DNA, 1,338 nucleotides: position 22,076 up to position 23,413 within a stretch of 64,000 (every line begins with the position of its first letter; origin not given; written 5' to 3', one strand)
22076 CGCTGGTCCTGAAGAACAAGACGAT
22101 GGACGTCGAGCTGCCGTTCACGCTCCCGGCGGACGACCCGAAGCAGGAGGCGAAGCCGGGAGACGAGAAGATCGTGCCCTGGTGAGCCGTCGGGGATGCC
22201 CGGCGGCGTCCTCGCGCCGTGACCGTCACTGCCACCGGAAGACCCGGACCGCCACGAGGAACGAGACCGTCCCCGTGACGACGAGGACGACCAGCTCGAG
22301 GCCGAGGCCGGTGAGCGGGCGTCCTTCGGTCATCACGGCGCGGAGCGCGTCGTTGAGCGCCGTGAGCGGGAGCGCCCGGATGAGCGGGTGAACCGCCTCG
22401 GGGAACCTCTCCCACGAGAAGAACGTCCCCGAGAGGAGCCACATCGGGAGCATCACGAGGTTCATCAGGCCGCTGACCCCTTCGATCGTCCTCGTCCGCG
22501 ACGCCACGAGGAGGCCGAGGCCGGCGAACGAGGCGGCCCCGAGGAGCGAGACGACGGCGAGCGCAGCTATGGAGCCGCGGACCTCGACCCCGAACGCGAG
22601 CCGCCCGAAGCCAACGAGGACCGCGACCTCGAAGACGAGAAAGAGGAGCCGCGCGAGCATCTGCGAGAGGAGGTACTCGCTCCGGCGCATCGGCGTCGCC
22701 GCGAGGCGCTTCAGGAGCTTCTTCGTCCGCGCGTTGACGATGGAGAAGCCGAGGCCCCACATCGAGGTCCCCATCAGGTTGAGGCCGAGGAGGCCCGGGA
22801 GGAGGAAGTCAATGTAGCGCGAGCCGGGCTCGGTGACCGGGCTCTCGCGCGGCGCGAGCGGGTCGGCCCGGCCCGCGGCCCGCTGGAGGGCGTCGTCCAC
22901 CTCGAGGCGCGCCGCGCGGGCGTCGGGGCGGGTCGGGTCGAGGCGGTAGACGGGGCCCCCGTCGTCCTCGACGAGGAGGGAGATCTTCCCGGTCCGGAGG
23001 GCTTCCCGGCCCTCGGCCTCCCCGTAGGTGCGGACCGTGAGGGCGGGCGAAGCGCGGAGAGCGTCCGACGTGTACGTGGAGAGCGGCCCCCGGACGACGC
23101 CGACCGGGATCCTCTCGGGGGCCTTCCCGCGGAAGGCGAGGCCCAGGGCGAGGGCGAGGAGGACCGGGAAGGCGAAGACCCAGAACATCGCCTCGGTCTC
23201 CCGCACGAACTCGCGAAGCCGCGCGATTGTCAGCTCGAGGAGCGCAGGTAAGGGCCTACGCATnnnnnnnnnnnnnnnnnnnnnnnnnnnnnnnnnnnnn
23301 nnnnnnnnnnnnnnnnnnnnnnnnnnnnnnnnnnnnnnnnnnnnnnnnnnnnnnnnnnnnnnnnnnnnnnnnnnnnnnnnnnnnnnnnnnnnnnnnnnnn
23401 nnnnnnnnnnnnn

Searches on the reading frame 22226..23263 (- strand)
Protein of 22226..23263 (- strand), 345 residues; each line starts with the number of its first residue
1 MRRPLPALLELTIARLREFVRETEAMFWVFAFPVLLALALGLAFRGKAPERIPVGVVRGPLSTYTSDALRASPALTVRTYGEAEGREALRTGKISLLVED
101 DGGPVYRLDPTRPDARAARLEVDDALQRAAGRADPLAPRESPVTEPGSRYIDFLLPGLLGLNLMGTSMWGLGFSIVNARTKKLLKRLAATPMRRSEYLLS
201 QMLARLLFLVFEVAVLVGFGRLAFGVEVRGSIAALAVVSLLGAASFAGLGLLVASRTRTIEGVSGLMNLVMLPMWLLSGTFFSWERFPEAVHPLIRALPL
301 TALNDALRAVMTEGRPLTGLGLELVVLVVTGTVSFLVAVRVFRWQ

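Call 30: search_protein_families(library=pfam, proteins=[window:22226-23263:-], max_evalue=0.00001)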
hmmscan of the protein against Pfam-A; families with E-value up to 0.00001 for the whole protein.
window:22226-23263:- (345 aa): 2 families
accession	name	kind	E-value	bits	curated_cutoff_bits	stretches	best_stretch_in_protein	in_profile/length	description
PF12698.13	ABC2_membrane_3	-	4e-30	105.5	31.6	1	26-339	4-346/347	ABC-2 family transporter protein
PF01061.29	ABC2_membrane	-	1.4e-23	84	26.9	1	153-311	51-210/211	ABC-2 type transporter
